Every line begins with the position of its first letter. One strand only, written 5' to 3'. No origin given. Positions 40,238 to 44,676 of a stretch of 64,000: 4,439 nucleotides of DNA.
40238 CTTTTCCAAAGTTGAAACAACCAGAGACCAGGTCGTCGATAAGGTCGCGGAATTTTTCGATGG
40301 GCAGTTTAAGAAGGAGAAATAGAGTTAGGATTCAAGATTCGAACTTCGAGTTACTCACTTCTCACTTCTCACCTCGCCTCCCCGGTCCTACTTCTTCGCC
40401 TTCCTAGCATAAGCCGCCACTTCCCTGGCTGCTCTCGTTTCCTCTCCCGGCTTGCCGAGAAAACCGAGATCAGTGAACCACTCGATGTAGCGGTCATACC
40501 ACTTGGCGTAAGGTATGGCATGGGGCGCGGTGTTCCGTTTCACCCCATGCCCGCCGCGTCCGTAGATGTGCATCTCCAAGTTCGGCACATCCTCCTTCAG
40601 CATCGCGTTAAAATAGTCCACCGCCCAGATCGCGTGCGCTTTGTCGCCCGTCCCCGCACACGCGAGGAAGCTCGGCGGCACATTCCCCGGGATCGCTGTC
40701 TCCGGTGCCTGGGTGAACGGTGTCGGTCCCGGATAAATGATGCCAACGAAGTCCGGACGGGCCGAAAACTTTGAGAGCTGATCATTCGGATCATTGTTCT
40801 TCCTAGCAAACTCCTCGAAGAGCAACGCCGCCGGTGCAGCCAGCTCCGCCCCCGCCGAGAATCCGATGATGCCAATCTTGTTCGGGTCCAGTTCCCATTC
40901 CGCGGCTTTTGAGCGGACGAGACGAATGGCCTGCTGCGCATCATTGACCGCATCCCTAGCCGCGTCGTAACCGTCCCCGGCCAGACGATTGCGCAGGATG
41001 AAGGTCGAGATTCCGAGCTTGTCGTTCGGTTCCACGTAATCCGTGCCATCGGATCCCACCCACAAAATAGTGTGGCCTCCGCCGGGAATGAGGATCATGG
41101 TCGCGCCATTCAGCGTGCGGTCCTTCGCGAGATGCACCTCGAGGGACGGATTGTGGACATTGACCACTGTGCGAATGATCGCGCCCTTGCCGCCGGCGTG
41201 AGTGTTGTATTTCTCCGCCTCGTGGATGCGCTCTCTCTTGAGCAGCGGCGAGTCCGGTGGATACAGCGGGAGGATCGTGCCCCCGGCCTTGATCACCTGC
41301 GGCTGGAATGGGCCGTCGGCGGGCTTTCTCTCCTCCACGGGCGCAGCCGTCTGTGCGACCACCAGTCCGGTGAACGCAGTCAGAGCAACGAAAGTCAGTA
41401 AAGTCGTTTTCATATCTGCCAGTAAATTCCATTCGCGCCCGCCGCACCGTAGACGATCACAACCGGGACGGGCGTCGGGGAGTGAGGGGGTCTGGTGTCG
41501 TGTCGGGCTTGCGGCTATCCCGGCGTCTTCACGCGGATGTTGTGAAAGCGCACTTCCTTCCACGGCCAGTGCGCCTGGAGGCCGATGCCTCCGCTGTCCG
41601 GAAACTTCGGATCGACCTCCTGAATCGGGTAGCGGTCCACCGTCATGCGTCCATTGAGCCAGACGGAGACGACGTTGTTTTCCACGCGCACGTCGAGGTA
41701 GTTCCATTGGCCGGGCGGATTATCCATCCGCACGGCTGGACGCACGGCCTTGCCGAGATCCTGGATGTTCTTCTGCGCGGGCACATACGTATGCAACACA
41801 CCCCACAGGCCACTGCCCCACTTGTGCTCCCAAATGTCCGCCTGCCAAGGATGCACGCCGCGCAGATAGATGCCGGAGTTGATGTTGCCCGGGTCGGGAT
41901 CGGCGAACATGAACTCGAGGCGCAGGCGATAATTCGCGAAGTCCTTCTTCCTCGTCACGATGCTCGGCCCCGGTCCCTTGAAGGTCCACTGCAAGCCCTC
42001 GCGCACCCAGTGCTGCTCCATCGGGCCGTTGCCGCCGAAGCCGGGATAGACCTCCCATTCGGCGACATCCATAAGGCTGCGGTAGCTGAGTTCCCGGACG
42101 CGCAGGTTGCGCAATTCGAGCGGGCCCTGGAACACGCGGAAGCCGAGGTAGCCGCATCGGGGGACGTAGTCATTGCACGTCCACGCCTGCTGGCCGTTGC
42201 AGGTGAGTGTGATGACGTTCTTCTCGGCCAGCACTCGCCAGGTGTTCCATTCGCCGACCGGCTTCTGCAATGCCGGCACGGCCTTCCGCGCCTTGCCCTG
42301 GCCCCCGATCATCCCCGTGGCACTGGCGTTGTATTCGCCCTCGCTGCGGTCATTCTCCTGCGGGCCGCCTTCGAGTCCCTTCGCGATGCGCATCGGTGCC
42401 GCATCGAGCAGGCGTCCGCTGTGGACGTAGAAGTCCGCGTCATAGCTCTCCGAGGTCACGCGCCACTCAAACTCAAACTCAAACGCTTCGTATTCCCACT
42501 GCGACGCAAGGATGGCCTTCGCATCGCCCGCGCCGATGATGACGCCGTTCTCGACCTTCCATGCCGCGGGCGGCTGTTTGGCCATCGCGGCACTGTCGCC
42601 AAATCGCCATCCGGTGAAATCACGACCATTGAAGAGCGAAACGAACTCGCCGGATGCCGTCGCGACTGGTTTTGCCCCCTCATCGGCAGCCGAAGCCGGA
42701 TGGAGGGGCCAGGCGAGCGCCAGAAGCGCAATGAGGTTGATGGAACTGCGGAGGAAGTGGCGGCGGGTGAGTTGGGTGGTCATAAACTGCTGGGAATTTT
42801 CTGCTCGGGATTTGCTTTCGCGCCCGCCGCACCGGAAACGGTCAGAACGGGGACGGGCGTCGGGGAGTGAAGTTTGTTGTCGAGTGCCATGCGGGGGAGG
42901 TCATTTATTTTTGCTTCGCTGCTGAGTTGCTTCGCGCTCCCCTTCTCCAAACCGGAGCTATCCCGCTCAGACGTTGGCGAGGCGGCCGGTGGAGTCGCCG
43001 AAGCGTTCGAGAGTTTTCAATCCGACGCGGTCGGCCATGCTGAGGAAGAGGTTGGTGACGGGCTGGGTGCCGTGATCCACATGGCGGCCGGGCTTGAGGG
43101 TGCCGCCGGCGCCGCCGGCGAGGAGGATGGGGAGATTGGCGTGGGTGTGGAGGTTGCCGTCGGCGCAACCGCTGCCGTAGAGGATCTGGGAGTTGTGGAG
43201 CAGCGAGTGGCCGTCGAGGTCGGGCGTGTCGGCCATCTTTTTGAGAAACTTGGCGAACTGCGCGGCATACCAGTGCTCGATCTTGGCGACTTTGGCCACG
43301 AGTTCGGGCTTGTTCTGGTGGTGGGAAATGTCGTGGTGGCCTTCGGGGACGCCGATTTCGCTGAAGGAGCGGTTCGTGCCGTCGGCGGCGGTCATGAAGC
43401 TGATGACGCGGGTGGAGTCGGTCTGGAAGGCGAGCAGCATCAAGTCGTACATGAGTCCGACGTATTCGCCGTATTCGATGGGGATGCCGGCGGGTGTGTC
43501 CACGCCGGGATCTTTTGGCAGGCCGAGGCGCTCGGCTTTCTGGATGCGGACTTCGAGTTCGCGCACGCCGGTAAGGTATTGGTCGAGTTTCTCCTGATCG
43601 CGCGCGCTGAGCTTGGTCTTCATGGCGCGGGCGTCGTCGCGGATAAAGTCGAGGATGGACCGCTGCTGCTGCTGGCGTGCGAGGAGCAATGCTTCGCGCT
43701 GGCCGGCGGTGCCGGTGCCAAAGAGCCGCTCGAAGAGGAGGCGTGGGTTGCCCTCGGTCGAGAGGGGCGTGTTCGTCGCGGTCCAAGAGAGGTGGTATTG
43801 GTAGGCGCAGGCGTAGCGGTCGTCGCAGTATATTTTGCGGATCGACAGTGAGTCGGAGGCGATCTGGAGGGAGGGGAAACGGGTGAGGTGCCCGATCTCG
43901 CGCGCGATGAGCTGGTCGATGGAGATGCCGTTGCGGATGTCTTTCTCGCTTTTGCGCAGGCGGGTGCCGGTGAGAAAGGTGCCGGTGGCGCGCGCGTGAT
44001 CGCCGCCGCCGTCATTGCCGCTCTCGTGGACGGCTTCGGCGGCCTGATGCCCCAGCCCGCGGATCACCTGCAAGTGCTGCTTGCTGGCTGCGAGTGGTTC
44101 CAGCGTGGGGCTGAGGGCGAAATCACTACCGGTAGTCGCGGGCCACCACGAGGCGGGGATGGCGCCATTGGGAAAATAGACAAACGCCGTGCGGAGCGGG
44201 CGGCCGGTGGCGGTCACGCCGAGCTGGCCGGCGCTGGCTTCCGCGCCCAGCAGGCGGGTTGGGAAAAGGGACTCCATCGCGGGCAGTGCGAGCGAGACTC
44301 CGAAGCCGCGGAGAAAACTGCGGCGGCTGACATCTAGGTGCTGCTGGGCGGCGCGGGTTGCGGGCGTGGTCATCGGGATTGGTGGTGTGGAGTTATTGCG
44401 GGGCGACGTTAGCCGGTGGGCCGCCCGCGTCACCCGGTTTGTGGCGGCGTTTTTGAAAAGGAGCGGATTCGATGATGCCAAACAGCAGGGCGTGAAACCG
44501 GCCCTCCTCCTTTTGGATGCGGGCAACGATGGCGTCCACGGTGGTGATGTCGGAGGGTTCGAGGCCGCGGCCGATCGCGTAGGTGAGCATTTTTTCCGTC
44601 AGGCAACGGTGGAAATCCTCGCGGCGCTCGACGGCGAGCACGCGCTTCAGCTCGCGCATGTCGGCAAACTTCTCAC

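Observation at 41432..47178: Four copies of a conserved 55-75-nt element immediately 5' of minus-strand exported-protein genes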

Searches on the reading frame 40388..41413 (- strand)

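Call 28: search_protein_families(library=pfam, proteins=[window:40388-41413:-], max_evalue=0.001)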
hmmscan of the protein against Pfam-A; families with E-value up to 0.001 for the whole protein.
window:40388-41413:- (341 aa): 3 families
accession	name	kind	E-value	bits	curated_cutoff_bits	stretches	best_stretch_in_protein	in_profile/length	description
PF20434.5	BD-FAE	-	3.9e-11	43.3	26.8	1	134-214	47-127/215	BD-FAE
PF07859.19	Abhydrolase_3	-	6.5e-07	29.8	25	1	154-231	47-111/210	alpha/beta hydrolase fold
PF00326.27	Peptidase_S9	-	3.5e-05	23.8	22.6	0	245-298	143-196/213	Prolyl oligopeptidase family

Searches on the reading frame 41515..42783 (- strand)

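Call 28: search_protein_families(library=pfam, proteins=[window:41515-42783:-], max_evalue=0.001)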
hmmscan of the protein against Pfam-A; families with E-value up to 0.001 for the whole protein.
window:41515-42783:- (422 aa): 1 family
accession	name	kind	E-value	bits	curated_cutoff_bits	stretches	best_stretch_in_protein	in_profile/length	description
PF06439.18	3keto-disac_hyd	-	1.3e-48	165.9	26.8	2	240-419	11-187/187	3-keto-disaccharide hydrolase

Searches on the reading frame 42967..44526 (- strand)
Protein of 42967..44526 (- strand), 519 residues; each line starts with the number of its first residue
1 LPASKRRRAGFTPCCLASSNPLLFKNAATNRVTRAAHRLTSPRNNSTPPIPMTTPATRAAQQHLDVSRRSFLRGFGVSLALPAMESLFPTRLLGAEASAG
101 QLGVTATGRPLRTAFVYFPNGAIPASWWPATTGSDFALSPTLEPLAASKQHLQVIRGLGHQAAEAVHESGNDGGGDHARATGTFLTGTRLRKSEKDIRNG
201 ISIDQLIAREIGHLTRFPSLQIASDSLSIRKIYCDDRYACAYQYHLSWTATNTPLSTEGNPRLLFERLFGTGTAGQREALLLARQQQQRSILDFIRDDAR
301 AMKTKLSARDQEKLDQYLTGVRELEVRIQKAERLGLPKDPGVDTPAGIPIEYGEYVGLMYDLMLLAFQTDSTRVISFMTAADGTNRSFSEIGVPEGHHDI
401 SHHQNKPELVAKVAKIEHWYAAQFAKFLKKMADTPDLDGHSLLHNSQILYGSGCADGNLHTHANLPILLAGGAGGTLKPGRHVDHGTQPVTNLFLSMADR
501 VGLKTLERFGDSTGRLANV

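Call 28: search_protein_families(library=pfam, proteins=[window:42967-44526:-], max_evalue=0.001)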
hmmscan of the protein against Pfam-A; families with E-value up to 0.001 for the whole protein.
window:42967-44526:- (519 aa): 1 family
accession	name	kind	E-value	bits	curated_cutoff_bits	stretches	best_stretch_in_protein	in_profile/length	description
PF07586.16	HXXSHH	-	1.3e-100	337.4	30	1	112-425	1-307/307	Protein of unknown function (DUF1552)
